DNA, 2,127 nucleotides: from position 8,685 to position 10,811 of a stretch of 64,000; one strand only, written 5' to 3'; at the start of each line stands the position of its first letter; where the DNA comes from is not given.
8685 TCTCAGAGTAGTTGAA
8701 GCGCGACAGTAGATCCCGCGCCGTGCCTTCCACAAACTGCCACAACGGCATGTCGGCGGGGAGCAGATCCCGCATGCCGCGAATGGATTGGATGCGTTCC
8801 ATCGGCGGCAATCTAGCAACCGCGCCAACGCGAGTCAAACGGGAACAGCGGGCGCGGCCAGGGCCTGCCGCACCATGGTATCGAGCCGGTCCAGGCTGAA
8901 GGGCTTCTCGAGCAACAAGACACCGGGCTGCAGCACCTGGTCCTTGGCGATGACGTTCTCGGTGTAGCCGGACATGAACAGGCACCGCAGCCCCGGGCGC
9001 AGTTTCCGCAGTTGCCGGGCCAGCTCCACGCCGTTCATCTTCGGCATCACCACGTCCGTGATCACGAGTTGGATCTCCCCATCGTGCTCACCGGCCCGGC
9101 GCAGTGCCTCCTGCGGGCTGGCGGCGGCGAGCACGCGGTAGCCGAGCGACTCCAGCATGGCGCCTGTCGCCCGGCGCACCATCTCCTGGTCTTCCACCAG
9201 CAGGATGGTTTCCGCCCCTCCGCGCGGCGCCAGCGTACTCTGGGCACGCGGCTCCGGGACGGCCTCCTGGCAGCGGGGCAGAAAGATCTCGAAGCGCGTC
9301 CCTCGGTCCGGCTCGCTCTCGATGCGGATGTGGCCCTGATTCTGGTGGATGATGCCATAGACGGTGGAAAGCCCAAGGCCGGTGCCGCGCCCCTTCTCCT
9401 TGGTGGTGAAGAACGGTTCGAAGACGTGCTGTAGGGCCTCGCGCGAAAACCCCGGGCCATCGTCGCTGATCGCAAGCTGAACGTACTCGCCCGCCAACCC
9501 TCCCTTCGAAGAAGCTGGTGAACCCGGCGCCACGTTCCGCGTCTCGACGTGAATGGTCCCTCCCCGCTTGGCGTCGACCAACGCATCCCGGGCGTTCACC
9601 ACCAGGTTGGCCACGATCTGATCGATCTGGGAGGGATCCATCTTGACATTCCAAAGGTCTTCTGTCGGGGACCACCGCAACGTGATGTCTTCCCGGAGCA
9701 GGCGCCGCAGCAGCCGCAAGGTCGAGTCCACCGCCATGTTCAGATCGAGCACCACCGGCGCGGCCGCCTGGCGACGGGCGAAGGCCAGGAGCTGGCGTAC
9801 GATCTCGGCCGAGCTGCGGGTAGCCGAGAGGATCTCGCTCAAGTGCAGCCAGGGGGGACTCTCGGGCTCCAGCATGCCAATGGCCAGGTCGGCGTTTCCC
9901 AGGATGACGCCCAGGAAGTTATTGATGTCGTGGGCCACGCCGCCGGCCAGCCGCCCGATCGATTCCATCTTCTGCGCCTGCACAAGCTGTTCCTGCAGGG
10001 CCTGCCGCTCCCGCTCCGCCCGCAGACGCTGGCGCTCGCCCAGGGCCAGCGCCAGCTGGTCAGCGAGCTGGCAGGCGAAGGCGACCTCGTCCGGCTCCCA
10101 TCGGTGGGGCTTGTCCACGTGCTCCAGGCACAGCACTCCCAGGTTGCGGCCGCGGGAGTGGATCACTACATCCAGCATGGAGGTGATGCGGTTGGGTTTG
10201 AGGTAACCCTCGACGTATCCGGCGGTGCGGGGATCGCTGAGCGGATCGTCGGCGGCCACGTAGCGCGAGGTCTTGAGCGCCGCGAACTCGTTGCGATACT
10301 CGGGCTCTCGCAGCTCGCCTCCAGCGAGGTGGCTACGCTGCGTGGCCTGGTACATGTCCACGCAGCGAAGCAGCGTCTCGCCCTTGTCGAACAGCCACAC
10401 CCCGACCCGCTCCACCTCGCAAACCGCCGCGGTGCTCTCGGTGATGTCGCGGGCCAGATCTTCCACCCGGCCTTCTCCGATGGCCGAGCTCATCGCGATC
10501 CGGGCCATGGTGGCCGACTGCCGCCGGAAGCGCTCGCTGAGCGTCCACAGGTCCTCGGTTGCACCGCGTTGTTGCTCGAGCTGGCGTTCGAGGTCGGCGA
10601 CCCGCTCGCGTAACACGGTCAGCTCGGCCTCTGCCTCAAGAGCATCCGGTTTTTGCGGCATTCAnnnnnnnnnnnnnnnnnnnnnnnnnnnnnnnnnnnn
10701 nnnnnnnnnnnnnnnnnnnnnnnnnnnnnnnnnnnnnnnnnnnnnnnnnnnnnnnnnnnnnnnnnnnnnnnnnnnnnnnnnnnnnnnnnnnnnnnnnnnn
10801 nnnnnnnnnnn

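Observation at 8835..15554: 1630-aa repetitive polytopic membrane lipoprotein (HEAT-like N-domain + about 25 Gly/Ala-rich TM hairpin repeats) co-transcribed with a GAF hybrid histidine kinase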

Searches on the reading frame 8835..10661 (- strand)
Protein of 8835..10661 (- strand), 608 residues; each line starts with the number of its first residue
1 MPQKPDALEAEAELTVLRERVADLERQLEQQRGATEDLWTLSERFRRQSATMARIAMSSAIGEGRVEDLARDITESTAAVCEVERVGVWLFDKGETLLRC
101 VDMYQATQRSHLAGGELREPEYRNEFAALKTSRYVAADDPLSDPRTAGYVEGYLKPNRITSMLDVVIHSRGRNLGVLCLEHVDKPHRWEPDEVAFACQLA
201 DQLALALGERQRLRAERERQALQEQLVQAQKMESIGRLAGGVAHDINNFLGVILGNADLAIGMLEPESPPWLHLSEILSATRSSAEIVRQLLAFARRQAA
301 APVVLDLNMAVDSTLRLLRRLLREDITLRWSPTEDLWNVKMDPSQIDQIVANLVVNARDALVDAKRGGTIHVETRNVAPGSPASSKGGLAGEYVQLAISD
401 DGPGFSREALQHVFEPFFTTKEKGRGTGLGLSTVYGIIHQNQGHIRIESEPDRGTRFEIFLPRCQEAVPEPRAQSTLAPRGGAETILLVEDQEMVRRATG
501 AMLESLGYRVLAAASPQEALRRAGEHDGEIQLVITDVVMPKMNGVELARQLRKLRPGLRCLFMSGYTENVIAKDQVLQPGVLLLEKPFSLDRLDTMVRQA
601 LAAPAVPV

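Call 5: search_protein_families(library=pfam, proteins=[window:8835-10661:-], max_evalue=1)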
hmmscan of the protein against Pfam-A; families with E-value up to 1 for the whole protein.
window:8835-10661:- (608 aa): 8 families
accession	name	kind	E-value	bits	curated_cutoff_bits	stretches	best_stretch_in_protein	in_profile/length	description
PF02518.31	HATPase_c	-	3.6e-23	82.5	26.4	1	342-463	2-109/111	Histidine kinase-, DNA gyrase B-, and HSP90-like ATPase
PF00072.30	Response_reg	-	1.5e-22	80.3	30.2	1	486-597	1-110/111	Response regulator receiver domain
PF01590.32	GAF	-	1.3e-16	61.7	22.4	1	66-207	2-133/133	GAF domain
PF13185.12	GAF_2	-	3.7e-05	24.4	28.6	1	67-207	5-135/136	GAF domain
PF00512.31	HisKA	-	0.00037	20.9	26.9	1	236-299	3-65/66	His Kinase A (phospho-acceptor) domain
PF04508.17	Pox_A_type_inc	-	0.0093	16.2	21.4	1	13-29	2-18/23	Viral A-type inclusion protein repeat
PF14501.12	HATPase_c_5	-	0.024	15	22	1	417-450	58-91/102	GHKL domain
PF13492.12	GAF_3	-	0.034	15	27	1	67-207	3-127/129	GAF domain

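Call 6: search_protein_families(library=ncbifam, proteins=[window:8835-10661:-], max_evalue=1)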
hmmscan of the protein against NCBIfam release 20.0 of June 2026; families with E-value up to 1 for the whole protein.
window:8835-10661:- (608 aa): 146 families (the best 25 are shown)
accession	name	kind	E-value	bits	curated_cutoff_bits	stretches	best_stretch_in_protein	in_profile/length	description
NF046020.1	HisKinCckABruc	equivalog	9.9e-112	374.4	1000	1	218-601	463-867/868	cell cycle histidine kinase CckA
NF046026.1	HisKinCckACaul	equivalog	1e-93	314.7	1000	1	218-602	285-677/678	cell cycle histidine kinase CckA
NF010076.0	PRK13557.1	subfamily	1.1e-93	314.5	631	1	216-605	145-537/540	histidine kinase famiy protein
NF010411.0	PRK13837.1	equivalog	1.8e-87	294.2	647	1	92-604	310-815/828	two-component system VirA-like sensor kinase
NF008468.0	PRK11360.1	equivalog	7.4e-46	156.7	646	1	218-466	379-611/616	two-component system sensor histidine kinase AtoS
NF052574.1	HisKinEspCMyxo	equivalog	3.5e-44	151.1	1200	1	219-602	401-784/785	serine histidine kinase EspC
NF052573.1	HisKinEspAMyxo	equivalog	3.5e-43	147.7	1400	1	199-598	348-747/755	serine histidine kinase EspA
NF047466.1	hybrid_RR_LvrB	exception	3.4e-36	125.2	500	1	210-463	127-376/377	hybrid histidine kinase/response regulator LvrB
NF007688.0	PRK10364.1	equivalog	6.4e-36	124.1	479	1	203-463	208-451/460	two-component system sensor histidine kinase ZraS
NF038348.1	T2SS_HK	subfamily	1.4e-32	112.8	450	2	278-462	405-572/574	histidine kinase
TIGR02956.1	TMAO_torS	equivalog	6.2e-32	110.6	676.5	1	304-602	536-821/967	TMAO reductase system sensor histidine kinase/response regulator TorS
NF008302.0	PRK11091.1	equivalog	9.3e-25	86.9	838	1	325-601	377-643/779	aerobic respiration two-component sensor histidine kinase ArcB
NF011874.0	PRK15347.1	equivalog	2.1e-24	85.6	852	2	394-479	545-630/921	two component system sensor kinase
NF008543.0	PRK11466.1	equivalog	1.4e-23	82.7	982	1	311-567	525-764/914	TMAO reductase system sensor histidine kinase/response regulator TorS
NF008293.1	PRK11073.1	equivalog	2.7e-23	82.8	240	1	216-462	112-346/349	nitrogen regulation protein NR(II)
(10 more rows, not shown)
